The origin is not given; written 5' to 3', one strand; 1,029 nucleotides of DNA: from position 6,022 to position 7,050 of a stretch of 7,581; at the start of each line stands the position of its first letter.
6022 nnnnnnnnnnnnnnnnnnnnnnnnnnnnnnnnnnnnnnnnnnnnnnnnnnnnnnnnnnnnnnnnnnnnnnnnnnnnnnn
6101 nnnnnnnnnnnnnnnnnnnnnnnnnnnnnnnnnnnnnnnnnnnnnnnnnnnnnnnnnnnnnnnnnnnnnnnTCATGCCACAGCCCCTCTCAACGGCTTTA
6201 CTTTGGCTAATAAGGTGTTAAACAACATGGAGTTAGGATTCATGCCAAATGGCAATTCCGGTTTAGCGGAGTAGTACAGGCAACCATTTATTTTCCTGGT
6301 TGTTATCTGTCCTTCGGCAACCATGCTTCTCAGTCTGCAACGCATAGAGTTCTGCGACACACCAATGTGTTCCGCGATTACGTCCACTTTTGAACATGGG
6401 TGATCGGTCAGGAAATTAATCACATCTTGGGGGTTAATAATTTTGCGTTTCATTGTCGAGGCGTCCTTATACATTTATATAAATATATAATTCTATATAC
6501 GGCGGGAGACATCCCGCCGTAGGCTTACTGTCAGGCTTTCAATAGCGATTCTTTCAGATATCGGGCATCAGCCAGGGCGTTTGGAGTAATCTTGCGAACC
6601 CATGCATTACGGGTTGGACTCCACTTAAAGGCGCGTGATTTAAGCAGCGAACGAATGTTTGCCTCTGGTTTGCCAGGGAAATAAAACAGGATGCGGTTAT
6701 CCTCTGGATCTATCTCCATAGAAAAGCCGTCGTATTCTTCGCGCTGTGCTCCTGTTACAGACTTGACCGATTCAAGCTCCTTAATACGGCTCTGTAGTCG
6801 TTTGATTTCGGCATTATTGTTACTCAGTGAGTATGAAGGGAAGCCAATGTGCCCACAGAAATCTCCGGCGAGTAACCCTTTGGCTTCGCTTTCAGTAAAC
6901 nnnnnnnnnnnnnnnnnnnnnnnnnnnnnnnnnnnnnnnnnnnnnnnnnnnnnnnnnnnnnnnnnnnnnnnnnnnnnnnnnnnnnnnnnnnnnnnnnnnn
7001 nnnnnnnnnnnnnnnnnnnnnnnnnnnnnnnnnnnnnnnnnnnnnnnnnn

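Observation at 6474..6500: Three copies of an AT-rich motif (core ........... plus TATAAT-like box) mark the boundaries of transcription units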

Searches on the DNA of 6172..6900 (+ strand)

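Call 93: search_dna_similar(query=window:6172-6900:+, collection=plasmids, mode=distant, max_rows=60, rows=spread)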
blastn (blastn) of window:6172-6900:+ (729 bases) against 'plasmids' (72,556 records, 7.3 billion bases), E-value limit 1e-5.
Records with a match: 61; places in all: 64; records where one place covers at least 80% of the query: 60.
Best place of each record, by identity: >=99% 2; 95-99% 55; 90-95% 1; 60-80% 3.
By first word of the organism name: Escherichia 57; Salmonella 3; Klebsiella 1.
By predicted mobility (MOB-suite, as given by PLSDB): non-mobilizable 61.
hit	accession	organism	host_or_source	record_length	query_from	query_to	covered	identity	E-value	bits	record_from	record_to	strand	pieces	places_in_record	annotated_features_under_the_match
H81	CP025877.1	Escherichia coli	Homo sapiens,stool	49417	1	729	100%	99.7%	0e+0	1306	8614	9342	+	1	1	record has no annotation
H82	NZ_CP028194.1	Escherichia coli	animal,tissue and/or biological fluid ...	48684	1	729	100%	99.5%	0e+0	1297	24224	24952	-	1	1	DUF3560 domain-containing protein | hypothetical protein (x2)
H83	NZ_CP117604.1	Escherichia albertii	Delichon urbicum,whole organism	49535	1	729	100%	98.8%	0e+0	1275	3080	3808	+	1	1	DUF3560 domain-containing protein | hypothetical protein (x2)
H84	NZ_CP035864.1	Escherichia coli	Homo sapiens,stool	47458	1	729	100%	98.6%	0e+0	1270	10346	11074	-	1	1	DUF3560 domain-containing protein | hypothetical protein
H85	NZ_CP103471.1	Escherichia coli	Homo sapiens,blood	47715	1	729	100%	98.5%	0e+0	1266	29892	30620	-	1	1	DUF3560 domain-containing protein | hypothetical protein (x2)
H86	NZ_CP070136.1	Escherichia coli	Homo sapiens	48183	1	729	100%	98.5%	0e+0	1266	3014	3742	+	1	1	DUF3560 domain-containing protein | hypothetical protein (x2)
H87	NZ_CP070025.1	Escherichia coli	Homo sapiens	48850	1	729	100%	98.5%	0e+0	1266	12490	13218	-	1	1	DUF3560 domain-containing protein | hypothetical protein (x2)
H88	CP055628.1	Escherichia coli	culture,Pooled pig faecal samples ...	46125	1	729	100%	98.5%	0e+0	1266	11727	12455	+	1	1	DUF3560 domain-containing protein | hypothetical protein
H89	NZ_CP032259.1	Escherichia coli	-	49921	1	729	100%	98.4%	0e+0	1261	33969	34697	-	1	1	DUF3560 domain-containing protein | hypothetical protein (x2)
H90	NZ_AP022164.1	Escherichia coli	-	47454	1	729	100%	98.4%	0e+0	1261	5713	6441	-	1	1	DUF3560 domain-containing protein | hypothetical protein (x2)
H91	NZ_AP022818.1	Escherichia coli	Homo sapiens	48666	1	729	100%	98.4%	0e+0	1261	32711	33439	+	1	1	DUF3560 domain-containing protein | hypothetical protein (x2)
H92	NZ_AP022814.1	Escherichia coli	Homo sapiens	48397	1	729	100%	98.4%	0e+0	1261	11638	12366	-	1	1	DUF3560 domain-containing protein | hypothetical protein (x2)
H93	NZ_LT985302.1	Escherichia coli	-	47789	1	729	100%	98.4%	0e+0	1261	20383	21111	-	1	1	DUF3560 domain-containing protein | hypothetical protein (x2)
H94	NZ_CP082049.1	Escherichia coli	Homo sapiens,CSF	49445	1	729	100%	98.4%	0e+0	1261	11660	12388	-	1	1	DUF3560 domain-containing protein | hypothetical protein (x2)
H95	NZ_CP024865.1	Escherichia coli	-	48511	1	729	100%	98.2%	0e+0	1257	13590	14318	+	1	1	DUF3560 domain-containing protein | hypothetical protein (x2)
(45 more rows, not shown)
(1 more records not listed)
